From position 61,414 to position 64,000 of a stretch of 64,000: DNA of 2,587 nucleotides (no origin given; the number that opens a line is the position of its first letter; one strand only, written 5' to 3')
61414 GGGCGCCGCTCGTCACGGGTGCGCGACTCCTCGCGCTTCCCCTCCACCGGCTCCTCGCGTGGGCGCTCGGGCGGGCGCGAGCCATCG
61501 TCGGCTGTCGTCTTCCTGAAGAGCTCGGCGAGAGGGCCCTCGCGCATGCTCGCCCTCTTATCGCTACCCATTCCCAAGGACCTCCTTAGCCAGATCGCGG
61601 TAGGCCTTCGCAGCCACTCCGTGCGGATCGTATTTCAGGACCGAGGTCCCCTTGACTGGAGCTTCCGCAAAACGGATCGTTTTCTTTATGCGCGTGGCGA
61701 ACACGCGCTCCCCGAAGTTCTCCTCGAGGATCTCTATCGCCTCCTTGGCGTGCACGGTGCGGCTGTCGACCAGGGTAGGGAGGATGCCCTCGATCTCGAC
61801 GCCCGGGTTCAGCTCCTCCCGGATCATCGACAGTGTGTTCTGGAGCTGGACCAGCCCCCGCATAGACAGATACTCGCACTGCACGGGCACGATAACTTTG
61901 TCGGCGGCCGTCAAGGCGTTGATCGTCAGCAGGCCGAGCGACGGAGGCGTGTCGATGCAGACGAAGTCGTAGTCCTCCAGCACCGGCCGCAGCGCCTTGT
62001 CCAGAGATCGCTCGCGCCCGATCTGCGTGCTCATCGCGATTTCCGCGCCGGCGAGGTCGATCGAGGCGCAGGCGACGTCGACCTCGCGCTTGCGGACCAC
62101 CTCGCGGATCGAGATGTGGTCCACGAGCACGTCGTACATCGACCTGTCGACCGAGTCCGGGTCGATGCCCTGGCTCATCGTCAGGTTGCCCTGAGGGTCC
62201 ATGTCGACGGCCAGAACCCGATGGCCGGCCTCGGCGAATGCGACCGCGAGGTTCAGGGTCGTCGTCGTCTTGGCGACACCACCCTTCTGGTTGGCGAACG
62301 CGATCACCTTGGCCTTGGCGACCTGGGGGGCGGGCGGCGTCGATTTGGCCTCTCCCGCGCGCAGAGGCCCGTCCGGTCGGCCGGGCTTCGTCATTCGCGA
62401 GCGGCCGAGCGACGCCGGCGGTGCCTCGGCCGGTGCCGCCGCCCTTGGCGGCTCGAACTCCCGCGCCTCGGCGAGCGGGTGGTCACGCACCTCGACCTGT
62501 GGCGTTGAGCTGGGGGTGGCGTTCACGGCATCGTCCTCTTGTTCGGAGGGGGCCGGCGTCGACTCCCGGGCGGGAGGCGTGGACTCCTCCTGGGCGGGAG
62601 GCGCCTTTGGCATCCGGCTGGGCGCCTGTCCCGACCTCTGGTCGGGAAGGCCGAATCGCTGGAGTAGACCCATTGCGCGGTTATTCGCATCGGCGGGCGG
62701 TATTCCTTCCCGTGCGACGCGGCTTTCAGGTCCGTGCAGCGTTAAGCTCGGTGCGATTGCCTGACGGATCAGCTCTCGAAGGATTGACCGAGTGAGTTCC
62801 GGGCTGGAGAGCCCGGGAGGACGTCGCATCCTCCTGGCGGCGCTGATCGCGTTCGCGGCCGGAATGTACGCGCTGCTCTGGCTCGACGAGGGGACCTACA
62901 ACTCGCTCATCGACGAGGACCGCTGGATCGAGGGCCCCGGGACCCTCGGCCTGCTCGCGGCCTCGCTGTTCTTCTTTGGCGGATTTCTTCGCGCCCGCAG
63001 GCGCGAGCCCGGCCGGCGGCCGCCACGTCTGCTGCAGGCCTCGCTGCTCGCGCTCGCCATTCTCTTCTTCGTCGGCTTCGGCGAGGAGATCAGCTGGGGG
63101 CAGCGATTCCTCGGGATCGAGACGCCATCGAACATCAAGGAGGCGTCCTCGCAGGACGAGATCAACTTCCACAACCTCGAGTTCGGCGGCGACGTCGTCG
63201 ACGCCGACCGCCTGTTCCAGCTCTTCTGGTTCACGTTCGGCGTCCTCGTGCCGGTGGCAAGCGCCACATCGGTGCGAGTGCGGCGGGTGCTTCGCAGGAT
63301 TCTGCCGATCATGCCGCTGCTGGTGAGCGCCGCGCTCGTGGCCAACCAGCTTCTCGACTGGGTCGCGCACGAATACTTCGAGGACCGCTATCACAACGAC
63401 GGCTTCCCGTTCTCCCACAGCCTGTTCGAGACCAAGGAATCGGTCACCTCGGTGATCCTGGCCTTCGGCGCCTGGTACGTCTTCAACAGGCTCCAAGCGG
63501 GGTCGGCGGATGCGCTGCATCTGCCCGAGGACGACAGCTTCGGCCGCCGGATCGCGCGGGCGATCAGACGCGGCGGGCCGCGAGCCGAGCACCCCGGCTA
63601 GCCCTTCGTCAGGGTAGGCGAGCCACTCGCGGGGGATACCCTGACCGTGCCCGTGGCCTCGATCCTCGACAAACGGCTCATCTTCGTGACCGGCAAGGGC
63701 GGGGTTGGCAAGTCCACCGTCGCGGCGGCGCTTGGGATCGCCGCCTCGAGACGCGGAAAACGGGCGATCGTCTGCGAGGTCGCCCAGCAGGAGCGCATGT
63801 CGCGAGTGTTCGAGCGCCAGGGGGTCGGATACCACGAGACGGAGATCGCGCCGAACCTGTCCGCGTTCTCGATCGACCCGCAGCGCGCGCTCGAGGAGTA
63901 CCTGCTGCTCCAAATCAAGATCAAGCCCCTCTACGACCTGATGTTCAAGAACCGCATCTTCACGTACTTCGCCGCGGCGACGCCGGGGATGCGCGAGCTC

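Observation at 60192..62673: ParA-like ATPase translationally coupled to an ftsZ that carries its disordered region at the N-terminus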

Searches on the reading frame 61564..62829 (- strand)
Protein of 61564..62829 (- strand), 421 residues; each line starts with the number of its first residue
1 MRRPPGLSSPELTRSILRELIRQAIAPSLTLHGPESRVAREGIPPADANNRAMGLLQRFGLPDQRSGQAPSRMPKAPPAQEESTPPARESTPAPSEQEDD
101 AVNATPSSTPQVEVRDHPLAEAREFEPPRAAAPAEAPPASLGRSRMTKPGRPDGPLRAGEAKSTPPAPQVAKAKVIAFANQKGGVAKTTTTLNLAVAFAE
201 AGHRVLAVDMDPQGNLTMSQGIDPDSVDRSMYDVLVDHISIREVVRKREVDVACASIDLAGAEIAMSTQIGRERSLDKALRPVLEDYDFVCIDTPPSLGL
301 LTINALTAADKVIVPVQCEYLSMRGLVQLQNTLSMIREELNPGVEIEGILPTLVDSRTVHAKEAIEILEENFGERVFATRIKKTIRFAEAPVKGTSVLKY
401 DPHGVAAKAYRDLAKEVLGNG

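Call 3: search_protein_families(library=pfam, proteins=[window:61564-62829:-])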
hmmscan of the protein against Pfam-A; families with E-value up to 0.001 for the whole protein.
window:61564-62829:- (421 aa): 7 families
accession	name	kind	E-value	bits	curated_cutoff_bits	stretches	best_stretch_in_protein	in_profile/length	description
PF13614.12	AAA_31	-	1.7e-60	204.4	27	1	174-346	2-177/177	AAA domain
PF01656.29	CbiA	-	7.3e-27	94.2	25.4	1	176-396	1-124/125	CobQ/CobB/MinD/ParA nucleotide binding domain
PF09140.17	MipZ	-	2.5e-13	50.4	20.7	1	175-328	2-141/262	ATPase MipZ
PF00142.24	Fer4_NifH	-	2.5e-10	40.7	25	1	181-419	7-246/271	4Fe-4S iron sulfur cluster binding proteins, NifH/frxC family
PF10609.15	ParA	-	1.6e-08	34.7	27.1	1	174-417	4-245/246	NUBPL iron-transfer P-loop NTPase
PF06564.18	CBP_BcsQ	-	6e-07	29.7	21.3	1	175-320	3-149/234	Cellulose biosynthesis protein BcsQ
PF02374.21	ArsA_ATPase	-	5.7e-06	26.2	24.3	1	178-296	5-134/305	Anion-transporting ATPase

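Call 4: search_protein_families(library=ncbifam, proteins=[window:61564-62829:-])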
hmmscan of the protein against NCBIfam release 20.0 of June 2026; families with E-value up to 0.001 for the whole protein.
window:61564-62829:- (421 aa): 24 families
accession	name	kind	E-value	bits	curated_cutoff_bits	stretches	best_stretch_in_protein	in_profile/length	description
NF041546.1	ParA_partition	equivalog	1.1e-34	119.8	180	2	274-416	64-203/203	ParA family partition ATPase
TIGR03453.1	partition_RepA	equivalog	7.3e-31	107.4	348.45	1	171-396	102-349/387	plasmid partitioning protein RepA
TIGR01969.1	minD_arch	subfamily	4.5e-26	91.5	201.75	1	175-419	2-232/251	cell division ATPase MinD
NF041283.1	PrgP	equivalog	5.1e-22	78.5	400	1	173-401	2-242/297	ParA superfamily DNA segregation protein PrgP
TIGR03371.1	cellulose_yhjQ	equivalog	1.1e-18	67.6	157.85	1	174-415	2-239/246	cellulose biosynthesis protein BcsQ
NF010443.0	PRK13869.1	subfamily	3.1e-18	65.7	446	1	173-337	121-299/405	plasmid-partitioning protein RepA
NF010259.0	PRK13705.1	equivalog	1.3e-15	57.3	725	1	171-351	104-295/388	plasmid-partitioning protein SopA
TIGR01968.1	minD_bact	equivalog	3.4e-15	56.1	212.9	1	173-335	1-160/261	septum site-determining protein MinD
TIGR01287.1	nifH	equivalog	8.9e-11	41.6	394.35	1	181-420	7-247/275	nitrogenase iron protein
TIGR01007.1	eps_fam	subfamily_domain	2.1e-10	40.5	108.05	1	171-306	15-146/204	polysaccharide biosynthesis tyrosine autokinase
NF009701.0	PRK13230.1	subfamily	2.3e-09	36.7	350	1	181-250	8-79/291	nitrogenase reductase-like protein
NF047398.1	AAA_KGGVGR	domain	2.1e-08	34.7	90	1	173-211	2-40/190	KGGVGR-motif variant AAA ATPase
NF033200.1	F430_CfbC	exception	2.2e-08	33.8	402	1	181-420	7-241/260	Ni-sirohydrochlorin a,c-diamide reductive cyclase ATP-dependent reductase subunit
TIGR01281.1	DPOR_bchL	equivalog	1e-06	28.3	345.15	1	181-228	7-56/268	ferredoxin:protochlorophyllide reductase (ATP-dependent) iron-sulfur ATP-binding protein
NF053621.1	ATPseBagBMYCTU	equivalog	2.9e-06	26.6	521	1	179-223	17-61/371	ATPase BagB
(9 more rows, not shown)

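Call 13: search_solved_structures(query=window:61564-62673:-, max_evalue=1e-10)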
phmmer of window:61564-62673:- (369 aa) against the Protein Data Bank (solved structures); distinct sequences matched with E-value up to 1e-10: 17.
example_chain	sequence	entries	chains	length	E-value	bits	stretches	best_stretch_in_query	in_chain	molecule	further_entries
8ray_B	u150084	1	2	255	1.5e-58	201.9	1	122-366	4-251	ParA family protein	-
4pfs_A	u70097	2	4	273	2.2e-58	201.4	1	121-366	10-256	Cobyrinic Acid a,c-diamide synthase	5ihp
5if9_A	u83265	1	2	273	2.4e-58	201.3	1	122-366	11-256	Cobyrinic Acid a,c-diamide synthase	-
1wcv_1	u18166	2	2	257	2e-49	171.9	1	119-367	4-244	SEGREGATION PROTEIN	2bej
2bek_A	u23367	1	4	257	2.7e-48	168.2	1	119-367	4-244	SEGREGATION PROTEIN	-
6iub_A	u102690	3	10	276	7.1e-44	153.7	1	121-366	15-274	SpoOJ regulator (Soj)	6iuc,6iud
8jmj_A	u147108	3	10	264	9.5e-43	150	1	121-366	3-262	SpoOJ regulator (Soj)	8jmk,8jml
2oze_A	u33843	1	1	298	1.3e-15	60.7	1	124-336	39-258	Orf delta'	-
7dut_A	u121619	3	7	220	2.7e-15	59.7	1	123-284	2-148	SOJ protein (Soj)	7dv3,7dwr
1g3q_A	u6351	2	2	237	2.2e-14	56.7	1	122-365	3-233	CELL DIVISION INHIBITOR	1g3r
1ion_A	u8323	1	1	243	6.7e-14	55.1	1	122-365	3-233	PROBABLE CELL DIVISION INHIBITOR MIND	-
4dzz_A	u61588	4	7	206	1.2e-12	51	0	122-166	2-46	Plasmid partitioning protein ParF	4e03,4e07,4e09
5u1g_D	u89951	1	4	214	1.4e-12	50.8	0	122-166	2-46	ParA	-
6non_A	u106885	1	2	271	4.8e-12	49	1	115-286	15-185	Cobyrinic acid ac-diamide synthase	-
6noo_A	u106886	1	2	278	5.1e-12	48.9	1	115-286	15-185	Maintenance of carboxysome positioning A protein, MCDA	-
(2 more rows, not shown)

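Call 50: find_homologous_proteins(query=window:61564-62673:-)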
Query window:61564-62673:- (369 aa): 8000 proteins with E <= 0.001 among 8000 candidates; the best 120 are listed.
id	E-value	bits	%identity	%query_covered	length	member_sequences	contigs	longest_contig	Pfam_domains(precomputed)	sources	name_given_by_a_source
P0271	1.0e-221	753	100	95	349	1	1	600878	PF00142.25,PF10609.16,PF01656.30,PF13614.13,PF09140.18,PF06564.19,PF02374.22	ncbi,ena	-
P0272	1.1e-166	572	-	-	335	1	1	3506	PF00142.25,PF10609.16,PF01656.30,PF13614.13,PF09140.18,PF06564.19,PF02374.22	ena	-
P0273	2.5e-161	555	-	-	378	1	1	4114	PF00142.25,PF10609.16,PF01656.30,PF13614.13,PF09140.18,PF06564.19,PF02374.22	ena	-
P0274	2.4e-157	542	72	100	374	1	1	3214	PF00142.25,PF10609.16,PF01656.30,PF13614.13,PF09140.18,PF06564.19,PF02374.22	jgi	-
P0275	1.6e-156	539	73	100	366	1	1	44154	PF00142.25,PF10609.16,PF01656.30,PF13614.13,PF09140.18,PF06564.19,PF02374.22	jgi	jgi:chromosome partitioning protein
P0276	8.8e-155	533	71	100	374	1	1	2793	PF00142.25,PF10609.16,PF01656.30,PF13614.13,PF09140.18,PF06564.19,PF02374.22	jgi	jgi:chromosome partitioning protein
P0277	1.3e-154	533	73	100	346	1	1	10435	PF00142.25,PF10609.16,PF01656.30,PF13614.13,PF09140.18,PF06564.19,PF02374.22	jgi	jgi:chromosome partitioning protein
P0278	4.1e-154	531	72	100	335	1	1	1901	PF00142.25,PF10609.16,PF01656.30,PF13614.13,PF09140.18,PF06564.19,PF02374.22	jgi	jgi:chromosome partitioning protein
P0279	9.1e-154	530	74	100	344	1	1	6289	PF00142.25,PF10609.16,PF01656.30,PF13614.13,PF09140.18,PF06564.19,PF02374.22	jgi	jgi:chromosome partitioning protein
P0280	1.3e-153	529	72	100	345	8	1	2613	PF00142.25,PF10609.16,PF01656.30,PF13614.13,PF09140.18,PF06564.19,PF02374.22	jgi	jgi:chromosome partitioning protein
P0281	1.8e-153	529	71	100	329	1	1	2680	PF00142.25,PF10609.16,PF01656.30,PF13614.13,PF09140.18,PF06564.19,PF02374.22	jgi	jgi:chromosome partitioning protein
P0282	2.5e-151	522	89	73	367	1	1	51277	PF00142.25,PF10609.16,PF01656.30,PF13614.13,PF09140.18,PF06564.19,PF02374.22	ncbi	-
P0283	2.9e-151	522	72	99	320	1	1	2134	PF00142.25,PF10609.16,PF01656.30,PF13614.13,PF09140.18,PF06564.19,PF02374.22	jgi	jgi:chromosome partitioning protein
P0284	4.2e-151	521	73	100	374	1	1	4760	PF00142.25,PF10609.16,PF01656.30,PF13614.13,PF09140.18,PF06564.19,PF02374.22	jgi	jgi:chromosome partitioning protein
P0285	2.9e-150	518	76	87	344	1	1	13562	PF00142.25,PF10609.16,PF01656.30,PF13614.13,PF09140.18,PF06564.19,PF02374.22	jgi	jgi:chromosome partitioning protein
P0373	1.1e-143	497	90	70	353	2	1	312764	PF00142.25,PF10609.16,PF01656.30,PF13614.13,PF09140.18,PF06564.19,PF02374.22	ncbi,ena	-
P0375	1.1e-143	497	81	76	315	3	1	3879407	PF00142.25,PF10609.16,PF01656.30,PF13614.13,PF09140.18,PF06564.19,PF02374.22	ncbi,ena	-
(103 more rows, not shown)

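Call 52: find_encoding_contigs(protein=P0271, flank=10000, max_places=2)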
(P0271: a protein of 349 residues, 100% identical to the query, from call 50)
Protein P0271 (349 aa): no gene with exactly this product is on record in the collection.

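Call 77: list_cluster_members(proteins=[P0271, P0375, P0373, P0001, P0050])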
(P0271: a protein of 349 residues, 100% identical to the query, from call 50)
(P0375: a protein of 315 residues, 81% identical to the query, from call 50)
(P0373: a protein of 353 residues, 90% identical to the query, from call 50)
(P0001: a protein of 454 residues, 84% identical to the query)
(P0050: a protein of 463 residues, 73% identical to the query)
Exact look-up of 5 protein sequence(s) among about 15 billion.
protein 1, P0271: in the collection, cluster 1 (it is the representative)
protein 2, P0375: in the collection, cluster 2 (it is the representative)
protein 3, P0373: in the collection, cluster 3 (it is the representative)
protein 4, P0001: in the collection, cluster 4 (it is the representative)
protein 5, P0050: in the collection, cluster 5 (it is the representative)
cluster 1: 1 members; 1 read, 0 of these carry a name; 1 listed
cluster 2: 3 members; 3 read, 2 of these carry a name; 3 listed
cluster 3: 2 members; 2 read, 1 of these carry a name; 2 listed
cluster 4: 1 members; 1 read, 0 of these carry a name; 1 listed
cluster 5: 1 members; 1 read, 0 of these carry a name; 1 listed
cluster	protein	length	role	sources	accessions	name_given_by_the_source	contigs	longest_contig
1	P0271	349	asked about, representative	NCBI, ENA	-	-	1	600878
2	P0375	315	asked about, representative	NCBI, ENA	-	-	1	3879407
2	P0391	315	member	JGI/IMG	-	chromosome partitioning protein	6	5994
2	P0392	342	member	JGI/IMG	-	chromosome partitioning protein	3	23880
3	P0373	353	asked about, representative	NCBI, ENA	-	-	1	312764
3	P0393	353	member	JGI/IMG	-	chromosome partitioning protein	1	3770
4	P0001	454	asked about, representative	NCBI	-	-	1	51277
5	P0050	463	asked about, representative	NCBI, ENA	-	-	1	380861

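Call 78: find_encoding_contigs(protein=P0375, flank=10000, max_places=1)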
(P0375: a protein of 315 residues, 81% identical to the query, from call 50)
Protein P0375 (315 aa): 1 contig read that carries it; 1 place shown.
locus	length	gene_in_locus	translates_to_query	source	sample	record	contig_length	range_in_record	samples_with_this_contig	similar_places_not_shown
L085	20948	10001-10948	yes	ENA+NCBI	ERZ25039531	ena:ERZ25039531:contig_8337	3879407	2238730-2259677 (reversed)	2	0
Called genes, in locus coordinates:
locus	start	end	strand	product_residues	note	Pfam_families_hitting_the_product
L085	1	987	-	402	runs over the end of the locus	PF03453:MoeA_N, PF00994:MoCF_biosynth, PF03454:MoeA_C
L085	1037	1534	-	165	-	-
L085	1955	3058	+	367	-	PF03979:Sigma70_r1_1, PF00140:Sigma70_r1_2, PF04542:Sigma70_r2, PF04539:Sigma70_r3, PF04545:Sigma70_r4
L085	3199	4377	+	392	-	PF00437:T2SSE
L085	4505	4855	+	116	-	PF01638:HxlR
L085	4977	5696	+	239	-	-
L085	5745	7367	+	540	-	-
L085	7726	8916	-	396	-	PF01656:CbiA, PF02374:ArsA_ATPase, PF10609:ParA (faint), PF13614:AAA_31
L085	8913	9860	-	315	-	PF01656:CbiA, PF02374:ArsA_ATPase, PF13614:AAA_31 (weak)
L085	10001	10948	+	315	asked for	PF00142:Fer4_NifH, PF02374:ArsA_ATPase (weak), PF06564:CBP_BcsQ (weak), PF09140:MipZ, PF10609:ParA, PF13614:AAA_31, PF01656:CbiA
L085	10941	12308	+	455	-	PF00091:Tubulin, PF12327:FtsZ_C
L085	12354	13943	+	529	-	PF01019:G_glu_transpept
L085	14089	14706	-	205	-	PF02190:LON_substr_bdg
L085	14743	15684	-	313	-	PF01209:Ubie_methyltran, PF13489:Methyltransf_23, PF13847:Methyltransf_31, PF08241:Methyltransf_11, PF08242:Methyltransf_12, PF13649:Methyltransf_25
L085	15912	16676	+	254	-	PF13489:Methyltransf_23, PF13847:Methyltransf_31, PF08241:Methyltransf_11, PF08242:Methyltransf_12, PF13649:Methyltransf_25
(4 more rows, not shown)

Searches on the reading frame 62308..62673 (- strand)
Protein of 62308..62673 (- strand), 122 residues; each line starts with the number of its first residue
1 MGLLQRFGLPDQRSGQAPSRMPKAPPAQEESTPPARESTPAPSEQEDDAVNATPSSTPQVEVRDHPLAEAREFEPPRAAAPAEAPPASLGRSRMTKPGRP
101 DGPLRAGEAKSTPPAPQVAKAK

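Call 43: search_protein_families(library=pfam, proteins=[window:62308-62673:-], max_evalue=10)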
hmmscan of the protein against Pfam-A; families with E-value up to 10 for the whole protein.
seq(122 aa): 0 families

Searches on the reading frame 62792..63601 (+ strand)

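Call 3: search_protein_families(library=pfam, proteins=[window:62792-63601:+])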
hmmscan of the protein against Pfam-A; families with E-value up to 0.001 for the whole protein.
window:62792-63601:+ (269 aa): 1 family
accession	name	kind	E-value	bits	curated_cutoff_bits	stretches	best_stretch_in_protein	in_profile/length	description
PF11992.13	TgpA_N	-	0.0001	21.9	30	1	53-192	24-128/333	TgpA N-terminal domain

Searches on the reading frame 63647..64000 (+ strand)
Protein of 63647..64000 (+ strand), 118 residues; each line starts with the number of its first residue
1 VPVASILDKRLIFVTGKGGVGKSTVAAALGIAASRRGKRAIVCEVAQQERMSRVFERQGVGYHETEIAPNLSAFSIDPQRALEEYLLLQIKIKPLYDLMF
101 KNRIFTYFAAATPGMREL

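Call 23: search_protein_families(library=pfam, proteins=[window:63647-64000:+])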
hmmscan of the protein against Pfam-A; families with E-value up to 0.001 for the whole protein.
window:63647-64000:+ (118 aa): 6 families
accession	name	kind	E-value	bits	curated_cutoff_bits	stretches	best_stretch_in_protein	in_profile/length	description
PF02374.21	ArsA_ATPase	-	2.4e-16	60.3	24.3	1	10-117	2-109/305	Anion-transporting ATPase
PF01656.29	CbiA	-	5e-09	36.6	25.4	1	12-56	2-44/125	CobQ/CobB/MinD/ParA nucleotide binding domain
PF13614.12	AAA_31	-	4.2e-06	27.3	27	1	12-75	5-63/177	AAA domain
PF10609.15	ParA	-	1.3e-05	25.2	27.1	1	11-41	6-36/246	NUBPL iron-transfer P-loop NTPase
PF13191.12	AAA_16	-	0.00033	21.6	32.6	1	10-66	25-85/167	AAA ATPase domain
PF01695.23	IstB_IS21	-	0.00079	19.4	24.1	1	8-50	91-133/238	IstB-like ATP binding protein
